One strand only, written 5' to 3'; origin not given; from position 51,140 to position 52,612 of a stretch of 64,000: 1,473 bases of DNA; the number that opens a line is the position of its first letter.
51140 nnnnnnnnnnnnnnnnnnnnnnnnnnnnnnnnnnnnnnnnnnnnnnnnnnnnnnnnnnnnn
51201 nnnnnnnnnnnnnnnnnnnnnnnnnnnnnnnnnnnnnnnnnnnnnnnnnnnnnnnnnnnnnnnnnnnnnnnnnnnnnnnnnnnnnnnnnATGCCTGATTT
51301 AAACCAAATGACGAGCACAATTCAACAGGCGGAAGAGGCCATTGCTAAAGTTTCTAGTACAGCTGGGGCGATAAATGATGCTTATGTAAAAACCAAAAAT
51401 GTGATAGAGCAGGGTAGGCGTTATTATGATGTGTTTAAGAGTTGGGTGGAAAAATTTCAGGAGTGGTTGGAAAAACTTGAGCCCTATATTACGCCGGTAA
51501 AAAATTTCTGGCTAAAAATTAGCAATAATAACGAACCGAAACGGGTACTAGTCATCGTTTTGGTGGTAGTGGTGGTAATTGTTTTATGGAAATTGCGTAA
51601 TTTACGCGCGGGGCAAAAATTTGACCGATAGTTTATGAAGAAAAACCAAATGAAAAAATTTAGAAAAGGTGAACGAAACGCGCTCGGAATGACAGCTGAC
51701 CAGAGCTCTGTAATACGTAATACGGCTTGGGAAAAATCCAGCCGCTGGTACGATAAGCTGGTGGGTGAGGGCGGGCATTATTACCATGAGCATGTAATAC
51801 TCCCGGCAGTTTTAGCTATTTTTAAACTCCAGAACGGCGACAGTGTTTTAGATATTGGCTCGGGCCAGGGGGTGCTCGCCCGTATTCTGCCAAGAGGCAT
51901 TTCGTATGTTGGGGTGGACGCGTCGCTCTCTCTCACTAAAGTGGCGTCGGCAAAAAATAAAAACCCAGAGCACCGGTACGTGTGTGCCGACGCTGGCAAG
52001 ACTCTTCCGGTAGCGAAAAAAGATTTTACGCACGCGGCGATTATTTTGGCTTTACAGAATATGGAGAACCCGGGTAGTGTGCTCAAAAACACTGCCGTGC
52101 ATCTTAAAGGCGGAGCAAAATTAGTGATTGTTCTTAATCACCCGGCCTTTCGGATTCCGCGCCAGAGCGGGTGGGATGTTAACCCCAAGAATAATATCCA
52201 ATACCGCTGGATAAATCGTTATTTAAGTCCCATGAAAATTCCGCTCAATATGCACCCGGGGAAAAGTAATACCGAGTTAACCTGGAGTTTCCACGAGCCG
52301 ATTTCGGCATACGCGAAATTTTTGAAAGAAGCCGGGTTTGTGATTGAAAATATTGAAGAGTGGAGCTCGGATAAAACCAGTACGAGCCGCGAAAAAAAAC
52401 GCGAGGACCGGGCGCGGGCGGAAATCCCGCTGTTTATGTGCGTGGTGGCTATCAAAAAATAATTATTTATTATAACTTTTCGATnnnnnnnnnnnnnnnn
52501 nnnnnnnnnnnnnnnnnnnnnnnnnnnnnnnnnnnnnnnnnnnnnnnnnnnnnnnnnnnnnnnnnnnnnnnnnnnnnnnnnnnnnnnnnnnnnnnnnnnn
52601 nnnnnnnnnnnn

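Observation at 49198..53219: SucC-like + SucD-like + stand-alone citrate-synthase-like catalytic protein: possible split ATP-citrate-lyase-type module (citryl-CoA synthetase + citryl-CoA lyase)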

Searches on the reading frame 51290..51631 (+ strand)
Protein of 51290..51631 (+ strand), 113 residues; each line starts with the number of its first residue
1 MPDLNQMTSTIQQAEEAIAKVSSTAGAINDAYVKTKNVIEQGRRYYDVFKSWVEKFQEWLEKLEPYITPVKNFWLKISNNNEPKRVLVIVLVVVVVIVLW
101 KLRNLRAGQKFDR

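Call 3: search_protein_families(library=pfam, proteins=[window:51290-51631:+], max_evalue=0.01)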
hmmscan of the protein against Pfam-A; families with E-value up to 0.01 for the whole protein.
window:51290-51631:+ (113 aa): 0 families

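Call 4: search_protein_families(library=ncbifam, proteins=[window:51290-51631:+], max_evalue=0.01)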
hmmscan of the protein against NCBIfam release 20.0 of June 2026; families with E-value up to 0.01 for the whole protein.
window:51290-51631:+ (113 aa): 0 families

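Call 64: search_protein_families(library=pfam, proteins=[window:51290-51631:+], max_evalue=1)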
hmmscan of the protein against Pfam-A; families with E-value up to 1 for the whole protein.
window:51290-51631:+ (113 aa): 8 families
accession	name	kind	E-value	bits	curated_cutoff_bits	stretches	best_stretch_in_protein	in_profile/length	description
PF23831.1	DUF7201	-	0.015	15.5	27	1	4-98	19-112/142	Coiled-coil region of unknown function (DUF7201)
PF10146.14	zf-C4H2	-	0.022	15.7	34.5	1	3-44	60-101/240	Zinc finger-containing protein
PF25034.1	Spectrin_SYNE1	-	0.022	14.8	35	1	11-66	66-121/188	Nesprin-1, spectrin repeats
PF20529.3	DUF6744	-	0.023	14.1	27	1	5-65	243-303/314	Family of unknown function (DUF6744)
PF08898.15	DUF1843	-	0.025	15.6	23.3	1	3-28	15-40/52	Domain of unknown function (DUF1843)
PF03908.18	Sec20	-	0.15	12.5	27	1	6-44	16-57/92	Sec20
PF04108.17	ATG17_like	-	0.2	11.5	43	1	5-70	17-86/355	Autophagy protein ATG17-like domain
PF06103.16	DUF948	-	0.23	12.1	37.2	0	6-39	41-74/89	Bacterial protein of unknown function (DUF948)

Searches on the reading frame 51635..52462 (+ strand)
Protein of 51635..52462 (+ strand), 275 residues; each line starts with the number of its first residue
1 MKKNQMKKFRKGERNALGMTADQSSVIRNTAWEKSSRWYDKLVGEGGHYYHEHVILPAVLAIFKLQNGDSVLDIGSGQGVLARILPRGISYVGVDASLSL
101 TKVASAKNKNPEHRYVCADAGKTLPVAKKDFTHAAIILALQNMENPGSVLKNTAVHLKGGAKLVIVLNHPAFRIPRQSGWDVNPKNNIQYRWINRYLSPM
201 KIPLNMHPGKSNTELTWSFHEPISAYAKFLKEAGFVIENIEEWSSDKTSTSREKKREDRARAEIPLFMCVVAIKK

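Call 3: search_protein_families(library=pfam, proteins=[window:51635-52462:+], max_evalue=0.01)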
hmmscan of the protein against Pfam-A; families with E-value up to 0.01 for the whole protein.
window:51635-52462:+ (275 aa): 8 families
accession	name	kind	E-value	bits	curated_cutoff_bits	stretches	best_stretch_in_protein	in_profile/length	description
PF08241.18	Methyltransf_11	-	4.3e-11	43.7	21.2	1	72-165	1-95/95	Methyltransferase domain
PF13649.12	Methyltransf_25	-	1.1e-08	36.1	27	1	71-159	1-95/97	Methyltransferase domain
PF13489.12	Methyltransf_23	-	2.2e-08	34.4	27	1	54-185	8-124/164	Methyltransferase domain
PF08242.18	Methyltransf_12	-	4.7e-06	27.7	30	1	72-163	1-98/98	Methyltransferase domain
PF07021.18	MetW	-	0.00044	20.4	21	1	65-163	11-105/193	Methionine biosynthesis protein MetW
PF01135.25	PCMT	-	0.0012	19.1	20.3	1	58-111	64-121/210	Protein-L-isoaspartate(D-aspartate) O-methyltransferase (PCMT)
PF01209.24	Ubie_methyltran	-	0.0035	17.2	20.1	1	64-166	44-152/233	ubiE/COQ5 methyltransferase family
PF13847.12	Methyltransf_31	-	0.0078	16.3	27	0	67-164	3-108/145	Methyltransferase domain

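Call 4: search_protein_families(library=ncbifam, proteins=[window:51635-52462:+], max_evalue=0.01)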
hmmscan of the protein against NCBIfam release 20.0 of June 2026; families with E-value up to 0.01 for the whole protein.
window:51635-52462:+ (275 aa): 16 families
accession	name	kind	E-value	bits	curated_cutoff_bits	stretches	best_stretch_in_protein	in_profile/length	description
NF045667.1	MTase_DVU1556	equivalog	1.5e-11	44.2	155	1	59-242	14-167/213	DVU_1556 family methyltransferase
TIGR01934.1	MenG_MenH_UbiE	subfamily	9.9e-09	34.8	158.35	1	64-166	36-142/223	ubiquinone/menaquinone biosynthesis methyltransferase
TIGR02072.1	BioC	equivalog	2.9e-08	33.8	184.95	1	68-222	35-188/244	malonyl-ACP O-methyltransferase BioC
NF043040.1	corrin_prot_MT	hypoth_equivalog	2.9e-08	33.4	180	1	66-166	40-148/216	corrinoid protein-associated methyltransferase CpaM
NF001241.0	PRK00216.1-2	equivalog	2e-07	30.9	327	1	59-166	43-148/231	demethylmenaquinone methyltransferase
NF001244.0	PRK00216.1-5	equivalog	2.6e-07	30.2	216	1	63-166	44-154/236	bifunctional demethylmenaquinone methyltransferase/2-methoxy-6-polyprenyl-1,4-benzoquinol methylase UbiE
TIGR01983.1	UbiG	equivalog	7.6e-07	28.7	102.95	1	67-165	49-151/228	bifunctional 2-polyprenyl-6-hydroxyphenol methylase/3-demethylubiquinol 3-O-methyltransferase UbiG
NF007610.0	PRK10258.1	equivalog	0.00014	21.3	342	1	59-177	34-151/251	malonyl-ACP O-methyltransferase BioC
NF001240.0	PRK00216.1-1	equivalog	0.00026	20.1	378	1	63-166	59-169/251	bifunctional demethylmenaquinone methyltransferase/2-methoxy-6-polyprenyl-1,4-benzoquinol methylase UbiE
TIGR02081.1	metW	equivalog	0.0009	18.8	189.5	1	65-153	11-98/194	methionine biosynthesis protein MetW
NF047649.1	MTase_UXPK_star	exception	0.0012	18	460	1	63-165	73-181/283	methyltransferase/UXPK-star double selenoprotein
TIGR02752.1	MenG_heptapren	equivalog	0.0014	18.2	419.85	1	58-166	36-150/231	demethylmenaquinone methyltransferase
NF001243.0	PRK00216.1-4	equivalog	0.0015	17.9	235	1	33-166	14-152/237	demethylmenaquinone methyltransferase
NF002463.0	PRK01683.1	equivalog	0.0018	18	297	1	59-158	23-121/258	trans-aconitate 2-methyltransferase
NF008823.0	PRK11873.1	subfamily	0.0036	16.8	263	0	61-82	71-92/272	arsenite methyltransferase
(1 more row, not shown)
